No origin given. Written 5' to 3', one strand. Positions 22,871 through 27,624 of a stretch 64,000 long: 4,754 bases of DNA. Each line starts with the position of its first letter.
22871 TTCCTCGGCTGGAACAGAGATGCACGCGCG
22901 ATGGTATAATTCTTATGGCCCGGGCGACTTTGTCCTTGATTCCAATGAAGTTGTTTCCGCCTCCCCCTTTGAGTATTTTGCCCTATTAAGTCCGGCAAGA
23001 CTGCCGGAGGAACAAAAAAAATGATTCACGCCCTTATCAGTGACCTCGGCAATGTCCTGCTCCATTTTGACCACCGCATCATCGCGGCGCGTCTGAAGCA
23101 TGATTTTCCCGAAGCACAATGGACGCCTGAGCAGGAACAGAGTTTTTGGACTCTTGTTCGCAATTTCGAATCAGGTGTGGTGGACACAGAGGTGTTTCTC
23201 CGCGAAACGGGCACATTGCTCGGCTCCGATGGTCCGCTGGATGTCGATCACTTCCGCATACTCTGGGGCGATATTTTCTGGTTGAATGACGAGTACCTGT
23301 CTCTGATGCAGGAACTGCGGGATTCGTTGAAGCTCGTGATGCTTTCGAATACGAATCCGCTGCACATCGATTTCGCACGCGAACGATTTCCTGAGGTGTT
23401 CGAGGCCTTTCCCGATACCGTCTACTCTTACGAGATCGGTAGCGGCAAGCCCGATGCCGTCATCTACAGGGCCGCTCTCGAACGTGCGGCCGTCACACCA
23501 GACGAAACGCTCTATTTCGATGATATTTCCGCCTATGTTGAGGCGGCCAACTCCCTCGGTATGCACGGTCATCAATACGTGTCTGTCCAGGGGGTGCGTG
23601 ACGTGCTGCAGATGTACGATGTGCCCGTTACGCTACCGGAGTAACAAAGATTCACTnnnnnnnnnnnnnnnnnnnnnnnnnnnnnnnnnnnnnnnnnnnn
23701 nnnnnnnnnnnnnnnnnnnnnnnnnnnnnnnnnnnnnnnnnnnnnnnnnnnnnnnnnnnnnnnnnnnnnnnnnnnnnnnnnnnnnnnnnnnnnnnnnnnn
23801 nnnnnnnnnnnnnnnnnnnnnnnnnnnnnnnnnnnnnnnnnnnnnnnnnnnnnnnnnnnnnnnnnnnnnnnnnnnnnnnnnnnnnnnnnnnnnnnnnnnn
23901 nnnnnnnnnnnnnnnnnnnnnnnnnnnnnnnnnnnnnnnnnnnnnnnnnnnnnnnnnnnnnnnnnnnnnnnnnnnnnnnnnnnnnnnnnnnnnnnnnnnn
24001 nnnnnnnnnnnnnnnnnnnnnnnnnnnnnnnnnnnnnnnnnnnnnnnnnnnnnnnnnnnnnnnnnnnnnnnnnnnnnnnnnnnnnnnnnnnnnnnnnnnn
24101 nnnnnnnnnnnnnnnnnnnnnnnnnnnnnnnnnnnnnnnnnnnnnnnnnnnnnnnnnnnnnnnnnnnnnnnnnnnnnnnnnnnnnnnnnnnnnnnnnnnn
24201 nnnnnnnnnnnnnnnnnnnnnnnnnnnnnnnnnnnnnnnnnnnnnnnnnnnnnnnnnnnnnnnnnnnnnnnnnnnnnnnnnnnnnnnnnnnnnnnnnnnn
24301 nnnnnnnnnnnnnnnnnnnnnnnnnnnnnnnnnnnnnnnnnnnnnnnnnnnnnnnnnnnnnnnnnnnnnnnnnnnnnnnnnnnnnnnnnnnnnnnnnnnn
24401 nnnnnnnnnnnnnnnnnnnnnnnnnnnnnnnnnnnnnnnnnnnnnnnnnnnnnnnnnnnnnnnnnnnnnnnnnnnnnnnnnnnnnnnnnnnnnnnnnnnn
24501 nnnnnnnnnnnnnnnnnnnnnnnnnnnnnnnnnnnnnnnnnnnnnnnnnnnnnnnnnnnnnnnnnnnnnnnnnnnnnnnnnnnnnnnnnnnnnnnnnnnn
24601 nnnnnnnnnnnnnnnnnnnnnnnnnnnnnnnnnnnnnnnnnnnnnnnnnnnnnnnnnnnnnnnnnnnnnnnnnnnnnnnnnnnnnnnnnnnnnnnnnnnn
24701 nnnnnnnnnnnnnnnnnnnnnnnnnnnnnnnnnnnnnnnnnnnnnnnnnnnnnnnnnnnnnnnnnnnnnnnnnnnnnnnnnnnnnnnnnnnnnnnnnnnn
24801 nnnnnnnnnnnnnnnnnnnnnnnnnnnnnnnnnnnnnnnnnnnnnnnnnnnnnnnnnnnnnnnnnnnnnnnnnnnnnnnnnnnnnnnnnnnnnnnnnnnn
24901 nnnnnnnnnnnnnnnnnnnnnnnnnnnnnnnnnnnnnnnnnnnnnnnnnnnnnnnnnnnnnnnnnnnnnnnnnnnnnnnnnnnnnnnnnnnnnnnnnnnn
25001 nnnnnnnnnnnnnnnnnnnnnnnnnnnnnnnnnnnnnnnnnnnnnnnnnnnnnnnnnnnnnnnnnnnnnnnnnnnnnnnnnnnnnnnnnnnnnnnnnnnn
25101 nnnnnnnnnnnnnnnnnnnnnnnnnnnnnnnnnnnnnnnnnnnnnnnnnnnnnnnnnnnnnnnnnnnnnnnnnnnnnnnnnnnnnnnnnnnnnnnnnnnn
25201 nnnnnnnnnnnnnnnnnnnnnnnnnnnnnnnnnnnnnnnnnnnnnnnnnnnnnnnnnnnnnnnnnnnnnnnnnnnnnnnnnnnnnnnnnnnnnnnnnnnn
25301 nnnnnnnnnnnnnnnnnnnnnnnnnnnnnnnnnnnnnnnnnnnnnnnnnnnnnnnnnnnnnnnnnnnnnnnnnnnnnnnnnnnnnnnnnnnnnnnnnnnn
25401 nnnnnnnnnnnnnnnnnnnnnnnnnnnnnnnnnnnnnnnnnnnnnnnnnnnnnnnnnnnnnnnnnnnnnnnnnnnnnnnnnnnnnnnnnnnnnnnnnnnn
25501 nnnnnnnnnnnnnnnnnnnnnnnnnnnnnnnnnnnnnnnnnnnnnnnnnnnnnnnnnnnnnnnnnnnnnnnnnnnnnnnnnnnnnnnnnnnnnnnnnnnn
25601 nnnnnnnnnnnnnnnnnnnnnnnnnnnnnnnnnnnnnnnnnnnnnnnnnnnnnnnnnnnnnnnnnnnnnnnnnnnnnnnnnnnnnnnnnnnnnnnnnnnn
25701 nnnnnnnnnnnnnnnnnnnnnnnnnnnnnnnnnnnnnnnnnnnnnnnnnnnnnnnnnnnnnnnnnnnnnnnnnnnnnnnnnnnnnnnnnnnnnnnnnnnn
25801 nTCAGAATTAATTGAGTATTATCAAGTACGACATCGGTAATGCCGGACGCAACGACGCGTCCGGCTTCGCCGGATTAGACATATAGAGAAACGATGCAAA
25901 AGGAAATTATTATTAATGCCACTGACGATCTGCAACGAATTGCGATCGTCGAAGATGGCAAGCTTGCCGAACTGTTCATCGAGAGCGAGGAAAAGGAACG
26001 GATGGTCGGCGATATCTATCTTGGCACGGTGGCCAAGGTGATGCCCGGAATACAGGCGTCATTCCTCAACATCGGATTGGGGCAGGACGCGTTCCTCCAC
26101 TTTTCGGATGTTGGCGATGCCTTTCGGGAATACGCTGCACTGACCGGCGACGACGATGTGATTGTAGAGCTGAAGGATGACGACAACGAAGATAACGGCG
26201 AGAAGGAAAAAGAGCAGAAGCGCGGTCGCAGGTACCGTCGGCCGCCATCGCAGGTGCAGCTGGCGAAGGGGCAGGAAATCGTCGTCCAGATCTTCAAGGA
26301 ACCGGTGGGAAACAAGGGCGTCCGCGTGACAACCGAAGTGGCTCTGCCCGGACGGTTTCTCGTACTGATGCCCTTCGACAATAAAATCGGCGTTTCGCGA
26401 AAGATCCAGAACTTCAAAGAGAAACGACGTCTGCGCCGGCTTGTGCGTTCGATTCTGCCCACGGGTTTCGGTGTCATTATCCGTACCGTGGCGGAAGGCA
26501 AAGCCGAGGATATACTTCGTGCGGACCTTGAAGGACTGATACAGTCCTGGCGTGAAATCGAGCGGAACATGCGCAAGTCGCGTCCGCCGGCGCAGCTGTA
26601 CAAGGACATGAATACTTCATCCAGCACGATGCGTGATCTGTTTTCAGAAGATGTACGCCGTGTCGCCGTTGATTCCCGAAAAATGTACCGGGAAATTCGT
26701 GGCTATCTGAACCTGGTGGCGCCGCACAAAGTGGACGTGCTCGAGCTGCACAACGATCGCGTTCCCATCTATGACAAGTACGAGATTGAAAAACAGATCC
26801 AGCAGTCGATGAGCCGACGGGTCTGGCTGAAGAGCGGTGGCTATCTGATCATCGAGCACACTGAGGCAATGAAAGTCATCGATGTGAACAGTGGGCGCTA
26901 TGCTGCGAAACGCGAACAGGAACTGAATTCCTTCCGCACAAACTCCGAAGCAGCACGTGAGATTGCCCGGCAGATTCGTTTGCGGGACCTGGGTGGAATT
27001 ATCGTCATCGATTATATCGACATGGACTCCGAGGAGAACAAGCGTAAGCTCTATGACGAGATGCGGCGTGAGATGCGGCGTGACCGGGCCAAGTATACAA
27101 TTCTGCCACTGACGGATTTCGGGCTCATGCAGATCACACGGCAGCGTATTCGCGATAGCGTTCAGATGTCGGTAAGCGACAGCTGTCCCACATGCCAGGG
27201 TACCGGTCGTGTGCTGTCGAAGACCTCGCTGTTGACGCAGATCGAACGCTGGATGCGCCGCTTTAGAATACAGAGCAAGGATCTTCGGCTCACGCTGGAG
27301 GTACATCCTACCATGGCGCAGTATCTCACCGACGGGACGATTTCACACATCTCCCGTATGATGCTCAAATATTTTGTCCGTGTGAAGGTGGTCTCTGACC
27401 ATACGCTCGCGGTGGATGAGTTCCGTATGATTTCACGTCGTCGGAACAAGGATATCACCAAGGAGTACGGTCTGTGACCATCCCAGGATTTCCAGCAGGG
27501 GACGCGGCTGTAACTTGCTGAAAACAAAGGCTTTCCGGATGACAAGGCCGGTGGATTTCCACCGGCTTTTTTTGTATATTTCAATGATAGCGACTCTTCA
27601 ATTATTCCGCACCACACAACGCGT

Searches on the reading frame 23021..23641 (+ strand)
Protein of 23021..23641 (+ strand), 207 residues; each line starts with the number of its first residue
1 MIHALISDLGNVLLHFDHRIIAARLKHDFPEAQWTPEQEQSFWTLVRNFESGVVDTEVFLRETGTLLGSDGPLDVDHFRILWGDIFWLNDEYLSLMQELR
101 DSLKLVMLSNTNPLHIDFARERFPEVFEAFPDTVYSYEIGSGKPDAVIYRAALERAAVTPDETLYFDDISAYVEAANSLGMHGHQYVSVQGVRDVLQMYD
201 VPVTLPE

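Call 16: search_protein_families(library=pfam, proteins=[window:23021-23641:+], max_evalue=0.001)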
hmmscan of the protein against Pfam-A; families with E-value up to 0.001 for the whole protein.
window:23021-23641:+ (207 aa): 2 families
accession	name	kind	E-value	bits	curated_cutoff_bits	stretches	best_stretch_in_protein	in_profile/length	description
PF00702.32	Hydrolase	-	2.3e-12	48.1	26.4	1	3-180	2-191/191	haloacid dehalogenase-like hydrolase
PF13419.12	HAD_2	-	0.00011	22.8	23.8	1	128-182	120-174/178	Haloacid dehalogenase-like hydrolase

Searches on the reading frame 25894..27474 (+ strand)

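Call 16: search_protein_families(library=pfam, proteins=[window:25894-27474:+], max_evalue=0.001)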
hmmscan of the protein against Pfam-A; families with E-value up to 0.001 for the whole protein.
window:25894-27474:+ (527 aa): 2 families
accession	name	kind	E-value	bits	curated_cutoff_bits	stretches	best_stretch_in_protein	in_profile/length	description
PF10150.14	RNase_E_G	-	7.1e-103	344.2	25.5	1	151-418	2-269/270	Ribonuclease E/G family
PF20833.2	RNase_E_G_Thio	-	3.9e-09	36.9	26.8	1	431-512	2-83/86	RNase E/G, Thioredoxin-like domain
